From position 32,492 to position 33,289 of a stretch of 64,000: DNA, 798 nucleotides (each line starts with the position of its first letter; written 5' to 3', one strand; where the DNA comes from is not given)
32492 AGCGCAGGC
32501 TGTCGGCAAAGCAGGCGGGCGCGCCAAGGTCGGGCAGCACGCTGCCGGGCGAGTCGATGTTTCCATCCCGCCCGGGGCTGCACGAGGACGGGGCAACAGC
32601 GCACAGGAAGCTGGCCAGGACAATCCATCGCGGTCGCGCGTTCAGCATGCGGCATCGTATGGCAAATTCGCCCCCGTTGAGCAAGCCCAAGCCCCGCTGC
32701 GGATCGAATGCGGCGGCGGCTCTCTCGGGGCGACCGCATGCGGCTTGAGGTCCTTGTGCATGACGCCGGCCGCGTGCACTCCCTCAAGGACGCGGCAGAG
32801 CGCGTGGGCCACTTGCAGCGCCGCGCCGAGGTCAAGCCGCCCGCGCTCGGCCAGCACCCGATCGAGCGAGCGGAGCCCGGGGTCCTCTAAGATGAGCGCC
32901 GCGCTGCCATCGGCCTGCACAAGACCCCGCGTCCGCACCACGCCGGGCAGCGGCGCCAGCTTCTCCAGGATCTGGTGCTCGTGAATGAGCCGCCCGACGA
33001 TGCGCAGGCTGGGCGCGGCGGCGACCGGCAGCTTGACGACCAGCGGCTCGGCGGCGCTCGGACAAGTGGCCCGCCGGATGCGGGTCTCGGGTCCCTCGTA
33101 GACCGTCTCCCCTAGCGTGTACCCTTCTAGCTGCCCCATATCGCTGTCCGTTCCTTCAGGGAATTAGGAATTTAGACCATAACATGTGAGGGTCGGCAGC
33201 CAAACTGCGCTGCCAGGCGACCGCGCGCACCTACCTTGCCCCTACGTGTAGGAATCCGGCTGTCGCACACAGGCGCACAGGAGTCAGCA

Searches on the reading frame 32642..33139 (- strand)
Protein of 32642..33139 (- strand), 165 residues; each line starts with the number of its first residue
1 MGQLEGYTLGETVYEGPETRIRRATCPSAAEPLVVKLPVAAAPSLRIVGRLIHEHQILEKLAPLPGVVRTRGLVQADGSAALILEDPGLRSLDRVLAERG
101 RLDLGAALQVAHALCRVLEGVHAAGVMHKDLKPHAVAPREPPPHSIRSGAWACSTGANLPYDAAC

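Call 70: find_encoding_contigs(protein=window:32642-33139:-, flank=6000, max_places=6)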
Protein window:32642-33139:- (165 aa): 8 contigs read that carry it; 6 places shown.
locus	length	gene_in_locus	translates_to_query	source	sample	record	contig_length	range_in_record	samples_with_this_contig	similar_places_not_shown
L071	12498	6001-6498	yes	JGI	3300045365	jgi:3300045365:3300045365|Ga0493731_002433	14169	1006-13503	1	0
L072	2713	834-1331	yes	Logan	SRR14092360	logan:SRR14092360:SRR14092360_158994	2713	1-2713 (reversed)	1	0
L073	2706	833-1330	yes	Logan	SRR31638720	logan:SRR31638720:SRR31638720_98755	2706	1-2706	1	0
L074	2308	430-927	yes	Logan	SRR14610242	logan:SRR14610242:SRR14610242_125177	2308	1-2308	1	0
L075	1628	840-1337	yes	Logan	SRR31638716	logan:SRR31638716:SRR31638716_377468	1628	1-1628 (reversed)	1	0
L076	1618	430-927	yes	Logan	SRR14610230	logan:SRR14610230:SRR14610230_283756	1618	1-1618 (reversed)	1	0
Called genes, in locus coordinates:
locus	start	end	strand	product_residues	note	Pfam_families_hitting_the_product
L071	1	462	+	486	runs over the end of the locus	-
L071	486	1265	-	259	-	PF02567:PhzC-PhzF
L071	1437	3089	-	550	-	PF02878:PGM_PMM_I, PF02879:PGM_PMM_II, PF02880:PGM_PMM_III, PF24947:PGM1_C_vert_fung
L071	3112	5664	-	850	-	PF00343:Phosphorylase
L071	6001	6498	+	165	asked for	PF00069:Pkinase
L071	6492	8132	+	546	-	PF17517:IgGFc_binding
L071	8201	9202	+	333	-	PF03976:PPK2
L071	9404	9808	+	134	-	PF01124:MAPEG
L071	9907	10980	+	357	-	PF00144:Beta-lactamase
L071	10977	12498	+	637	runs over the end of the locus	PF07313:AmiA-like, PF13539:Peptidase_M15_4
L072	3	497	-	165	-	?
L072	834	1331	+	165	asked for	PF00069:Pkinase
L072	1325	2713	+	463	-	?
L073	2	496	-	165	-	?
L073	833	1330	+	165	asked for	PF00069:Pkinase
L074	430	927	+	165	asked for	PF00069:Pkinase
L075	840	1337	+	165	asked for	PF00069:Pkinase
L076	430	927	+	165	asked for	PF00069:Pkinase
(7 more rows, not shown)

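Call 97: search_protein_families(library=padloc, proteins=[window:32642-33139:-], max_evalue=0.001)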
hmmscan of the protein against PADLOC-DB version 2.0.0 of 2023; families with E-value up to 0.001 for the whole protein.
window:32642-33139:- (165 aa): 22 families
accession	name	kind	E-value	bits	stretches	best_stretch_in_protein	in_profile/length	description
PDLC04042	PD-T4-6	-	1.7e-12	45.6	1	5-136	9-140/292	-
PDLC04041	PD-T4-6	-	1.7e-11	42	1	39-136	63-160/443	-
PDLC04053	PD-T4-6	-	9e-10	36.5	1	28-136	32-141/311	-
PDLC02512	PglW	-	4.4e-09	32.8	1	49-137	556-644/1403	PglW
PDLC04138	mad6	-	5.1e-09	33.6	1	50-134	98-182/659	mads_6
PDLC04039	PD-T4-6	-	7.6e-09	33.1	1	50-135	60-144/458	-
PDLC01088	C3a189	-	1.7e-07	28.2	1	45-136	38-127/840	kinase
PDLC04044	PD-T4-6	-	9.5e-07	26.3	1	50-139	83-172/372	-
PDLC04046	PD-T4-6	-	9.5e-07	26.3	1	92-136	103-147/427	-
PDLC04047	PD-T4-6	-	3.4e-06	24.4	1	48-135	55-141/327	-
PDLC04059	PD-T4-6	-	5.3e-06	23.8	1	97-136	102-141/433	-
PDLC04054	PD-T4-6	-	5.5e-06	24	1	47-136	53-142/347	-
PDLC04060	PD-T4-6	-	5.5e-06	23.5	1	90-136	93-139/486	-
PDLC04049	PD-T4-6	-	3.1e-05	21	1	92-135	101-144/442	-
PDLC04057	PD-T4-6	-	3.8e-05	20.9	1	47-136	51-139/443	-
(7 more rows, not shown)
